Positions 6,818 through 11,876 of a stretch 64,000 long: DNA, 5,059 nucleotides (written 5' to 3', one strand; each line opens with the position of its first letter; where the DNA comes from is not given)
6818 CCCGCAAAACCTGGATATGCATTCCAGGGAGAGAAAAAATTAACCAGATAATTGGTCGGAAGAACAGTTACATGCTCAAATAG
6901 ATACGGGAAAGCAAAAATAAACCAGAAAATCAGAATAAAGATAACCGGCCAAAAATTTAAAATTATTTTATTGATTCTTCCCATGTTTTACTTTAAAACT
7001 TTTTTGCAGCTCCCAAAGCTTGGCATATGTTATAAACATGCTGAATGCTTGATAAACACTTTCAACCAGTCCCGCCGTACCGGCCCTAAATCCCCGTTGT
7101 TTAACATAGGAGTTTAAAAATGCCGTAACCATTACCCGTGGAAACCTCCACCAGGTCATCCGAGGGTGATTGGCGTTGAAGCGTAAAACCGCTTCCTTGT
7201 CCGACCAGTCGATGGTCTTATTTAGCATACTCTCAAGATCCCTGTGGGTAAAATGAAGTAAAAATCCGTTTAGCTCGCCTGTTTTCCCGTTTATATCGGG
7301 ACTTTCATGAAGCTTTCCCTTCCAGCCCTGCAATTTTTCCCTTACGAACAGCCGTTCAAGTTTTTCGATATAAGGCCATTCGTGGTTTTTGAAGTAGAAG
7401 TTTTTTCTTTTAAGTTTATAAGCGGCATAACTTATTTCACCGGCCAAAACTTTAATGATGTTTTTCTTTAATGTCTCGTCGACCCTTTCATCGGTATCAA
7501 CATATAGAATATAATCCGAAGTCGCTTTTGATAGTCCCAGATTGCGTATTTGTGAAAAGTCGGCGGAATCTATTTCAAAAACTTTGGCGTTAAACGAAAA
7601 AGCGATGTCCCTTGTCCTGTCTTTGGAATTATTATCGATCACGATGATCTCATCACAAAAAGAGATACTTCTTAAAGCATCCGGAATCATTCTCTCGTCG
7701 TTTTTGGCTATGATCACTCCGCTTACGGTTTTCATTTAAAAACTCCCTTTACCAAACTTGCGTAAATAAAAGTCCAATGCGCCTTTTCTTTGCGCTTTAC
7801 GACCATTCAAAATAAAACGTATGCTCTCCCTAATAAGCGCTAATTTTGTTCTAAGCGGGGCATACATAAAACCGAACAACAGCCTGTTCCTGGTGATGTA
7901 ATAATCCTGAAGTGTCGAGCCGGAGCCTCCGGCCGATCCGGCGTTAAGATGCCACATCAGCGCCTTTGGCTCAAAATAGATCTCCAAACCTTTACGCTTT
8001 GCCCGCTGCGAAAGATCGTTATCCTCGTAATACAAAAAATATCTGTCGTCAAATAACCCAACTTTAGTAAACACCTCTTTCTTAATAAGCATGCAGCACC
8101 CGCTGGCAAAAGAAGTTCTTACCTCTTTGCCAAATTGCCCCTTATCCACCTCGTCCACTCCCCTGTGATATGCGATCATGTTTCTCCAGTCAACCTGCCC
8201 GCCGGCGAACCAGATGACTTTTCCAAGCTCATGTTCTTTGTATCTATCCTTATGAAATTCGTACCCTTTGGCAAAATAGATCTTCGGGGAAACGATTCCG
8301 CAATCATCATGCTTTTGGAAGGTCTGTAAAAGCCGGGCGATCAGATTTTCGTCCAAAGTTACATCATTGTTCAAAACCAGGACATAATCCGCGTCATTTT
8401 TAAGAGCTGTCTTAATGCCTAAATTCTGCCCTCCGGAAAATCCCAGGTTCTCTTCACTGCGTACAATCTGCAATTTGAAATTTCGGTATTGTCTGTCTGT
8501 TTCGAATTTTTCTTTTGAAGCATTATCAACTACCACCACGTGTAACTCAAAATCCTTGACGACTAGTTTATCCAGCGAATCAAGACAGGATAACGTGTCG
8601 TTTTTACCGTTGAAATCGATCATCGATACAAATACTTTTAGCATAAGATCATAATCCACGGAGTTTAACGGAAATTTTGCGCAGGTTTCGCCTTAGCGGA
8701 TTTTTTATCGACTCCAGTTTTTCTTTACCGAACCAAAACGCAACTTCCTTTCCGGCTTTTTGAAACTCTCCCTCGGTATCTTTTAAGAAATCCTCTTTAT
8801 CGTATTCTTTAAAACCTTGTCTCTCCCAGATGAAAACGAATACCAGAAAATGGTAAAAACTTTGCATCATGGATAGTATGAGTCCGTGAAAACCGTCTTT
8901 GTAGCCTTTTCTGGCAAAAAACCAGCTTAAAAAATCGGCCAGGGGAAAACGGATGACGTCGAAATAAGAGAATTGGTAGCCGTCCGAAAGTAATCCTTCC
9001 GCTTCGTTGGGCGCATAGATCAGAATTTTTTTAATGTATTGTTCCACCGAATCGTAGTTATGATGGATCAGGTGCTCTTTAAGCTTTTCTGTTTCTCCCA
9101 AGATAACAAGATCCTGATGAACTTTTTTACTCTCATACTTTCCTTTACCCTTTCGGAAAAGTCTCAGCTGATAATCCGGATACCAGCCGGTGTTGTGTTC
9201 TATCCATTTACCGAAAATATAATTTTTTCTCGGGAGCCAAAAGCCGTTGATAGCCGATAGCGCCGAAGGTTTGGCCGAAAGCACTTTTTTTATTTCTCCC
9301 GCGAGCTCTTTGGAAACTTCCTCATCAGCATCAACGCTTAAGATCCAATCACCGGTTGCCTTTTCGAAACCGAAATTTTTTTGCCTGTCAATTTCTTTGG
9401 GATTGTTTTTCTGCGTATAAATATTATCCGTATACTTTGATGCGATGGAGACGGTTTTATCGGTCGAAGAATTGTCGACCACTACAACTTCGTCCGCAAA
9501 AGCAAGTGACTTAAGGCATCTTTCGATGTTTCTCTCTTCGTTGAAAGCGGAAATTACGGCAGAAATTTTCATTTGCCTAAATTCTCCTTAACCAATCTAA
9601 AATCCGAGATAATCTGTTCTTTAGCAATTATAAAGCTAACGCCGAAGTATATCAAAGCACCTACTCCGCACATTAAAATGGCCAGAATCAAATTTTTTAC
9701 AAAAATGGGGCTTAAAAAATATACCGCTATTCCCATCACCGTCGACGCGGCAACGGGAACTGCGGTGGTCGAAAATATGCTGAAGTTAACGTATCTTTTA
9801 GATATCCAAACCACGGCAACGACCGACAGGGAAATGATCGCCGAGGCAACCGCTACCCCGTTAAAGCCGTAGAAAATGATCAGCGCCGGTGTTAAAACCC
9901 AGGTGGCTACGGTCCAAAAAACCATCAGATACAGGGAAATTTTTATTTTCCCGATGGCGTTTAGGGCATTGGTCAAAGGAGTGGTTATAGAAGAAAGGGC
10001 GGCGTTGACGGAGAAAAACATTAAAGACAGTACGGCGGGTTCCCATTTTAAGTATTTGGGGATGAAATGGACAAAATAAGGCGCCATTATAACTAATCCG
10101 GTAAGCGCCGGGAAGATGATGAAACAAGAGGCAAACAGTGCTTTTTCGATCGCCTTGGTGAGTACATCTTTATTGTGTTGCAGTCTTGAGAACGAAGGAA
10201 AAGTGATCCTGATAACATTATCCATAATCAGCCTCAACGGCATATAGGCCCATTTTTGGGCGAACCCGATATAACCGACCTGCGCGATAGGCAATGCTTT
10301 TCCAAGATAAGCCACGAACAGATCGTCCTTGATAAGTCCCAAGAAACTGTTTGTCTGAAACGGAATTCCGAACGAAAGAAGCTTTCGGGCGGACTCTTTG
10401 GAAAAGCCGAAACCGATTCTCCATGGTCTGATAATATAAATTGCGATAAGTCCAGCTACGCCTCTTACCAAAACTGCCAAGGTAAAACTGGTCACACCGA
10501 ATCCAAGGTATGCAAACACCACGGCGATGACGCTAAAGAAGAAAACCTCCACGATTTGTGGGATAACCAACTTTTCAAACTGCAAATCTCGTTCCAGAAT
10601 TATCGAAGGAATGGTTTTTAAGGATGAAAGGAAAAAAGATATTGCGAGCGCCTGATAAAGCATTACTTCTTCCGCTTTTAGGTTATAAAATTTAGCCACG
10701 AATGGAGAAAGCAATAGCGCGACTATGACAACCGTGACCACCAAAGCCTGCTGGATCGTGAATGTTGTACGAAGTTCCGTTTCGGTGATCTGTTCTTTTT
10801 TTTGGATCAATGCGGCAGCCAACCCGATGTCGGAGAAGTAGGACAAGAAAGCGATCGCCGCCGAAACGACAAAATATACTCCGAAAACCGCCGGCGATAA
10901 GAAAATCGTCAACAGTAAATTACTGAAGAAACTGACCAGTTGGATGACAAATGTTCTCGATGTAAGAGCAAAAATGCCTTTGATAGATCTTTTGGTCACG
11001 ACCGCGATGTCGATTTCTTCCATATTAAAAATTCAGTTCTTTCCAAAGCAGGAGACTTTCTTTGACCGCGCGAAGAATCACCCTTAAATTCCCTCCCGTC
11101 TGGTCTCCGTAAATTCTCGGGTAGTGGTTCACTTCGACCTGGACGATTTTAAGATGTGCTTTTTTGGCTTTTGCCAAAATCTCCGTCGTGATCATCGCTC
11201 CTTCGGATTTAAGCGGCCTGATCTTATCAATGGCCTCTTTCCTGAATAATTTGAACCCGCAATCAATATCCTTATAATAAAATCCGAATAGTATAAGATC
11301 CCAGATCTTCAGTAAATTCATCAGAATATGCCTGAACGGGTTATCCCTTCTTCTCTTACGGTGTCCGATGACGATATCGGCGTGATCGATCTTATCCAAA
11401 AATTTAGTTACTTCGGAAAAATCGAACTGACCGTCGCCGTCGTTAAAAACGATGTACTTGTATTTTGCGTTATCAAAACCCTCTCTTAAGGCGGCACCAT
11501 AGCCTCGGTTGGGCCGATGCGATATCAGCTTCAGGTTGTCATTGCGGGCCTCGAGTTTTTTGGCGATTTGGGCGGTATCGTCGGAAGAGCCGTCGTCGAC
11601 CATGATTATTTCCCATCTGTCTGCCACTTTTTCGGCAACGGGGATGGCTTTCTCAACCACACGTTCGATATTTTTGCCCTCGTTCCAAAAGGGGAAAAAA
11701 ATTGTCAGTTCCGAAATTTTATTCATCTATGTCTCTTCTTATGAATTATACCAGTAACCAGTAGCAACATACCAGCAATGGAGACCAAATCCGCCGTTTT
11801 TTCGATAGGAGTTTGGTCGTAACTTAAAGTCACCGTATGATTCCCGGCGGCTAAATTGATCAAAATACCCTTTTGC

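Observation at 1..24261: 24-kb translationally coupled operon packed with 10 GT-C-fold enzymes plus lipid-linked sugar donor synthases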

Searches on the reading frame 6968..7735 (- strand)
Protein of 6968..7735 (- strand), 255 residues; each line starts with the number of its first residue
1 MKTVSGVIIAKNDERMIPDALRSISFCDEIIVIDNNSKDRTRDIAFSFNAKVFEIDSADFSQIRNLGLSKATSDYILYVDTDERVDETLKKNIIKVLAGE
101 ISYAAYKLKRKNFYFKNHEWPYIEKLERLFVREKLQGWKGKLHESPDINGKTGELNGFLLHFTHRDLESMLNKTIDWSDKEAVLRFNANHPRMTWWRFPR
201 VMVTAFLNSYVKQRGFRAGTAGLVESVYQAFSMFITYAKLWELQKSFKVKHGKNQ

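Call 6: search_protein_families(library=pfam, proteins=[window:6968-7735:-], max_evalue=0.01)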
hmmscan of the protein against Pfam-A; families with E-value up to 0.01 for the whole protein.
window:6968-7735:- (255 aa): 3 families
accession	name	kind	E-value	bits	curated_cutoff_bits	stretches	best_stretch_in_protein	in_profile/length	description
PF00535.33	Glycos_transf_2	-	1e-13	52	23.3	1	7-111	3-118/168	Glycosyl transferase family 2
PF10111.15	Glyco_tranf_2_2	-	0.00013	22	27.3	1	10-84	6-93/276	Glycosyltransferase like family 2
PF13704.12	Glyco_tranf_2_4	-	0.003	18.5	27.5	1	21-83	11-82/98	Glycosyl transferase family 2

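Call 13: search_protein_families(library=ncbifam, proteins=[window:6968-7735:-], max_evalue=0.001)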
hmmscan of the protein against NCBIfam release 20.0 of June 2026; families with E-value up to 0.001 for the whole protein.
window:6968-7735:- (255 aa): 5 families
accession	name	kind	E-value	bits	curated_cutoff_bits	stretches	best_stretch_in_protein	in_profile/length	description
TIGR04195.1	S_glycosyl_SunS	equivalog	7.2e-10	38.3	350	1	3-146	58-202/421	SunS family peptide S-glycosyltransferase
TIGR04283.1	glyco_like_mftF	equivalog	3.6e-09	36.6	182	1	10-115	7-118/221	TIGR04283 family arsenosugar biosynthesis glycosyltransferase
NF007482.0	PRK10073.1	equivalog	2.4e-07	30.1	423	1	28-96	36-109/334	glycosyltransferase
NF010496.0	PRK13915.1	equivalog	1.6e-05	24.2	262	1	2-82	31-126/307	glucosyl-3-phosphoglycerate synthase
TIGR04182.1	glyco_TIGR04182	equivalog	0.00013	21.5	325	1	22-91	23-91/293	S-layer glycoprotein N-glycosyltransferase AglJ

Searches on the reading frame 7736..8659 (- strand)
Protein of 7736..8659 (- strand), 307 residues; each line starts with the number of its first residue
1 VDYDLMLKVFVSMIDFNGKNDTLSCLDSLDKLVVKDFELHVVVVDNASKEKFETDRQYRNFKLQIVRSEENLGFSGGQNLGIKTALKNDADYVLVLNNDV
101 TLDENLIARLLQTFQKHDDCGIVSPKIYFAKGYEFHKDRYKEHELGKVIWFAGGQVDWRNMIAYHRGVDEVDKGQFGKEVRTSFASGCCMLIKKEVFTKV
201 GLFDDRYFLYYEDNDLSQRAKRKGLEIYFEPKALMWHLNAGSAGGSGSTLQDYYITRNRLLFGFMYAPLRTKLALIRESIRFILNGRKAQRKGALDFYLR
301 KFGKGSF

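Call 6: search_protein_families(library=pfam, proteins=[window:7736-8659:-], max_evalue=0.01)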
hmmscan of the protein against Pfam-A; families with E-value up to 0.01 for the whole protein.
window:7736-8659:- (307 aa): 7 families
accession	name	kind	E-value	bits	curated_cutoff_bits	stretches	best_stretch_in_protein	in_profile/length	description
PF13641.12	Glyco_tranf_2_3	-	2.3e-15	57.7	27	1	35-257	29-224/230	Glycosyltransferase like family 2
PF00535.33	Glycos_transf_2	-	1.6e-14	54.6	23.3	1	16-199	7-166/168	Glycosyl transferase family 2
PF13632.12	Glyco_trans_2_3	-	1.1e-06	29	27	1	92-265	1-144/198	Glycosyl transferase family group 2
PF13506.12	Glyco_transf_21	-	1.8e-05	24.7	21.7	1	82-237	23-154/174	Glycosyl transferase family 21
PF12804.13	NTP_transf_3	-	4.9e-05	24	27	1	40-123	41-119/160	MobA-like NTP transferase domain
PF02709.20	Glyco_transf_7C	-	0.00029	20.9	23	1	184-231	18-66/78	N-terminal domain of galactosyltransferase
PF10111.15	Glyco_tranf_2_2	-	0.0047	16.9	27.3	0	36-235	27-214/276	Glycosyltransferase like family 2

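Call 13: search_protein_families(library=ncbifam, proteins=[window:7736-8659:-], max_evalue=0.001)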
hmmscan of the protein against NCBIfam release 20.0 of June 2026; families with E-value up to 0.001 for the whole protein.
window:7736-8659:- (307 aa): 11 families
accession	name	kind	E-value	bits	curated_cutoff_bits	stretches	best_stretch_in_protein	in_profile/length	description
TIGR01556.1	rhamnosyltran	subfamily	2.8e-23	82.5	200.55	1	35-261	18-234/281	rhamnosyltransferase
TIGR03965.1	mycofact_glyco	equivalog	1.5e-13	50.4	280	2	22-131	89-195/467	mycofactocin biosynthesis glycosyltransferase MftF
NF038299.1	EPS_HpsN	equivalog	3.4e-13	49.3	425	1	26-245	17-228/317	hormogonium polysaccharide biosynthesis glycosyltransferase HpsN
NF041875.1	EPS_EpsD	equivalog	1.1e-12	48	370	2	26-118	18-108/325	exopolysaccharide biosynthesis glycosyltransferase EpsD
NF050113.1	gal_furan_GlfT1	equivalog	1.2e-11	44.5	330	1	27-127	16-117/290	galactofuranosyltransferase GlfT1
TIGR03937.1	PgaC_IcaA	equivalog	1.5e-10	40.6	422.3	1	185-238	200-251/407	poly-beta-1,6-N-acetyl-D-glucosamine synthase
TIGR04283.1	glyco_like_mftF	equivalog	8.3e-07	28.8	182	0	189-227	140-175/221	TIGR04283 family arsenosugar biosynthesis glycosyltransferase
NF041394.1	GtaseAglG_Halo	equivalog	1.7e-06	27.6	440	1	23-120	19-113/304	glucosyl-dolichyl phosphate glucuronosyltransferase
TIGR03469.1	HpnB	hypoth_equivalog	6.1e-05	22.2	379.25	0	32-124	66-169/386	hopene-associated glycosyltransferase HpnB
NF007482.0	PRK10073.1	equivalog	0.00012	21.2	423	1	7-117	8-113/334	glycosyltransferase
NF038302.1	EPS_HpsE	equivalog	0.00031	19.8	300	0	10-128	4-125/307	hormogonium polysaccharide biosynthesis glycosyltransferase HpsE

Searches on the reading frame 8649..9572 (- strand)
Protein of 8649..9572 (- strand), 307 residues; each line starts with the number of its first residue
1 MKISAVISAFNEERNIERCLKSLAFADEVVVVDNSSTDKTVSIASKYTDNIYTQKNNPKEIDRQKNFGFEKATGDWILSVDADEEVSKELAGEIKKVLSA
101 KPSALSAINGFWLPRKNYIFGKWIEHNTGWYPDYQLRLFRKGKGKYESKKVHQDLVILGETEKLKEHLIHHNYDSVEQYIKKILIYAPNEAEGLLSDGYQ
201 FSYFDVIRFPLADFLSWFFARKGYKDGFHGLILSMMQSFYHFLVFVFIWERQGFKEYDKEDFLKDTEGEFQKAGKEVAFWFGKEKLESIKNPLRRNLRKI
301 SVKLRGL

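Call 6: search_protein_families(library=pfam, proteins=[window:8649-9572:-], max_evalue=0.01)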
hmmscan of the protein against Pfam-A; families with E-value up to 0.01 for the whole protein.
window:8649-9572:- (307 aa): 4 families
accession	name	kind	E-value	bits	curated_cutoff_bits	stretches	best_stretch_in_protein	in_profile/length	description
PF00535.33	Glycos_transf_2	-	8.6e-21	75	23.3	1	4-103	1-108/168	Glycosyl transferase family 2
PF13704.12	Glyco_tranf_2_4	-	2.8e-05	25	27.5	1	12-84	3-82/98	Glycosyl transferase family 2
PF10111.15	Glyco_tranf_2_2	-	4.6e-05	23.5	27.3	1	5-97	2-105/276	Glycosyltransferase like family 2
PF13641.12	Glyco_tranf_2_3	-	0.0077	16.7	27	1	3-89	3-102/230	Glycosyltransferase like family 2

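Call 13: search_protein_families(library=ncbifam, proteins=[window:8649-9572:-], max_evalue=0.001)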
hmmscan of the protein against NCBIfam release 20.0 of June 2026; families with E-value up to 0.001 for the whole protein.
window:8649-9572:- (307 aa): 11 families
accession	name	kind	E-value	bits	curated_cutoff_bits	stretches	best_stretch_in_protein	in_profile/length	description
TIGR04283.1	glyco_like_mftF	equivalog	1.9e-13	50.5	182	1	3-103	1-101/221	TIGR04283 family arsenosugar biosynthesis glycosyltransferase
NF007482.0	PRK10073.1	equivalog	7.8e-11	41.5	423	1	2-98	7-110/334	glycosyltransferase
TIGR04195.1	S_glycosyl_SunS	equivalog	8.5e-11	41.3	350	1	3-98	59-155/421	SunS family peptide S-glycosyltransferase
NF010496.0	PRK13915.1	equivalog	2.3e-06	26.9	262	1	2-83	32-126/307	glucosyl-3-phosphoglycerate synthase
NF041875.1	EPS_EpsD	equivalog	3.4e-05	23.4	370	1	3-92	1-98/325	exopolysaccharide biosynthesis glycosyltransferase EpsD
NF038302.1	EPS_HpsE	equivalog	0.0001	21.4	300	1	3-84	3-97/307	hormogonium polysaccharide biosynthesis glycosyltransferase HpsE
NF045692.1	OglycostaseCruG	equivalog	0.00012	21.1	600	1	2-100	42-154/386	2'-O-glycosyltransferase CruG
TIGR03937.1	PgaC_IcaA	equivalog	0.00026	20.1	422.3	1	2-102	46-154/407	poly-beta-1,6-N-acetyl-D-glucosamine synthase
TIGR04182.1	glyco_TIGR04182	equivalog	0.0003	20.3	325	1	3-87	2-86/293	S-layer glycoprotein N-glycosyltransferase AglJ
NF050050.1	ProtGlycPglI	equivalog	0.00051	19.5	500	1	2-89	3-99/306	GalNAc(5)-diNAcBac-PP-undecaprenol beta-1,3-glucosyltransferase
NF047683.1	TeichurnBiosyTuaG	equivalog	0.00094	18.9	400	0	3-89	8-102/252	teichuronic acid biosynthesis protein TuaG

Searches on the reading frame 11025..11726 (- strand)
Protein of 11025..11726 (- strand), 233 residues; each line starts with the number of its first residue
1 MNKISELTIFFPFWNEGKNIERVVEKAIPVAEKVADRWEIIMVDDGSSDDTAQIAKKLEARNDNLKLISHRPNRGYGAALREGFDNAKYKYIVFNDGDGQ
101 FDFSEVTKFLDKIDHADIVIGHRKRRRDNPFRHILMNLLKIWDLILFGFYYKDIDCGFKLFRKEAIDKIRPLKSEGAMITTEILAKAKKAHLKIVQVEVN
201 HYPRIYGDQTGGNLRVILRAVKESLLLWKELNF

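Call 6: search_protein_families(library=pfam, proteins=[window:11025-11726:-], max_evalue=0.01)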
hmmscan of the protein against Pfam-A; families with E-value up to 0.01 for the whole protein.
window:11025-11726:- (233 aa): 3 families
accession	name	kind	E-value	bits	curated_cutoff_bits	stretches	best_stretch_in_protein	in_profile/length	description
PF00535.33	Glycos_transf_2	-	2.1e-28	99.8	23.3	1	8-167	1-165/168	Glycosyl transferase family 2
PF10111.15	Glyco_tranf_2_2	-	9.4e-07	29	27.3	1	28-108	20-101/276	Glycosyltransferase like family 2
PF13641.12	Glyco_tranf_2_3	-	0.00025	21.6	27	1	7-98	3-96/230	Glycosyltransferase like family 2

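Call 13: search_protein_families(library=ncbifam, proteins=[window:11025-11726:-], max_evalue=0.001)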
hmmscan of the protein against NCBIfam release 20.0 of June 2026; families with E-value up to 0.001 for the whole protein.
window:11025-11726:- (233 aa): 21 families
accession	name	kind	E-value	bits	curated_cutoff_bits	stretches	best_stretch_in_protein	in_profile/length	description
TIGR04182.1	glyco_TIGR04182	equivalog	6.3e-21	75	325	1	7-210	2-199/293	S-layer glycoprotein N-glycosyltransferase AglJ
NF007986.1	PRK10714.1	equivalog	2.3e-20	72.9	529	1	2-217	3-216/316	undecaprenyl-phosphate 4-deoxy-4-formamido-L-arabinose transferase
NF047588.1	GlcsyltransPgfSStrep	equivalog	3.2e-18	66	500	1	7-173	3-171/308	glycosyltransferase PgfS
TIGR03937.1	PgaC_IcaA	equivalog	1.1e-17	64.1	422.3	1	3-107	43-144/407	poly-beta-1,6-N-acetyl-D-glucosamine synthase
NF058614.1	PPMAGASynPpgS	equivalog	1.4e-14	54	370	1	9-200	4-195/226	polyprenyl-phospho-N-acetylgalactosaminyl synthase PpgS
NF041391.1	DPhHxTase_Halo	equivalog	3e-14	52.5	375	1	14-204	4-186/213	dolichyl-phosphate hexose transferase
NF007482.0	PRK10073.1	equivalog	2.4e-13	49.8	423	1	1-102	2-99/334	glycosyltransferase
NF047683.1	TeichurnBiosyTuaG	equivalog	6.8e-13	48.8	400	1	5-111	6-109/252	teichuronic acid biosynthesis protein TuaG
NF041875.1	EPS_EpsD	equivalog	2.6e-09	36.9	370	1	12-111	6-102/325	exopolysaccharide biosynthesis glycosyltransferase EpsD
TIGR03965.1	mycofact_glyco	equivalog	2.6e-09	36.5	280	1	4-98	73-164/467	mycofactocin biosynthesis glycosyltransferase MftF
NF053739.1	GlytfEpsEBac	equivalog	6.5e-09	35.2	450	1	21-118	13-115/265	glycosyltransferase EpsE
TIGR04283.1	glyco_like_mftF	equivalog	7.1e-09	35.6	182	1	7-113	1-97/221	TIGR04283 family arsenosugar biosynthesis glycosyltransferase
NF038302.1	EPS_HpsE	equivalog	6.7e-08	31.9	300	1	6-99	2-97/307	hormogonium polysaccharide biosynthesis glycosyltransferase HpsE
NF010496.0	PRK13915.1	equivalog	7.8e-08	31.7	262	1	6-98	32-126/307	glucosyl-3-phosphoglycerate synthase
NF050050.1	ProtGlycPglI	equivalog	1.5e-07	31.1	500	1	24-115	17-110/306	GalNAc(5)-diNAcBac-PP-undecaprenol beta-1,3-glucosyltransferase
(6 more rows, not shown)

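Call 46: search_solved_structures(query=window:11025-11726:-, max_evalue=0.001)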
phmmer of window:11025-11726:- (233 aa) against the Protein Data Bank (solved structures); distinct sequences matched with E-value up to 0.001: 15.
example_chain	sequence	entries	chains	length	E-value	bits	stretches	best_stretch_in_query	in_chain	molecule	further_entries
9bhc_C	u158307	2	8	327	4.9e-18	68.7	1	4-217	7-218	Undecaprenyl-phosphate 4-deoxy-4-formamido-L-arabinose transferase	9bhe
8vxh_A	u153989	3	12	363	6.5e-18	68.3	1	4-217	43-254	Undecaprenyl-phosphate 4-deoxy-4-formamido-L-arabinose transferase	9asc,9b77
9hwj_A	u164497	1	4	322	1.3e-15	60.7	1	4-217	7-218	Undecaprenyl-phosphate 4-deoxy-4-formamido-L-arabinose transferase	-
2z87_A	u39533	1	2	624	2.8e-11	46.6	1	4-104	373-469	Chondroitin synthase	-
2z86_A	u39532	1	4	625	2.8e-11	46.6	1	4-104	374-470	Chondroitin synthase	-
5mlz_A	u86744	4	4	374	5.4e-10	42.4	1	6-208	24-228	Dolichol monophosphate mannose synthase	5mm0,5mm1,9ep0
3bcv_A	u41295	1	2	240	1.1e-08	38.1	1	2-103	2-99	Putative glycosyltransferase protein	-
5ekp_C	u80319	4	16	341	3.7e-08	36.4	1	3-128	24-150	Uncharacterized glycosyltransferase sll0501 | Glycosyltransferase sll0501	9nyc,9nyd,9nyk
5eke_A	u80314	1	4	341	3.7e-08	36.4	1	3-128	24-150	Uncharacterized glycosyltransferase sll0501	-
9nye_A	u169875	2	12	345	3.8e-08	36.4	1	3-128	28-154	Glycosyltransferase sll0501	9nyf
5hea_A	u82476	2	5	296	3e-07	33.4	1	7-100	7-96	Putative glycosyltransferase (GalT1)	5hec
6p61_A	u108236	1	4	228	7.7e-05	25.5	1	3-104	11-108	Glycosyltransferase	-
3l7j_A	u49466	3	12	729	0.00018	24.3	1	6-120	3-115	Teichoic acid biosynthesis protein F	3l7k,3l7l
3l7m_A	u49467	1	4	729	0.00018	24.3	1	6-120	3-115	Teichoic acid biosynthesis protein F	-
3l7i_A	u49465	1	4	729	0.00018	24.3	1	6-120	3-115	Teichoic acid biosynthesis protein F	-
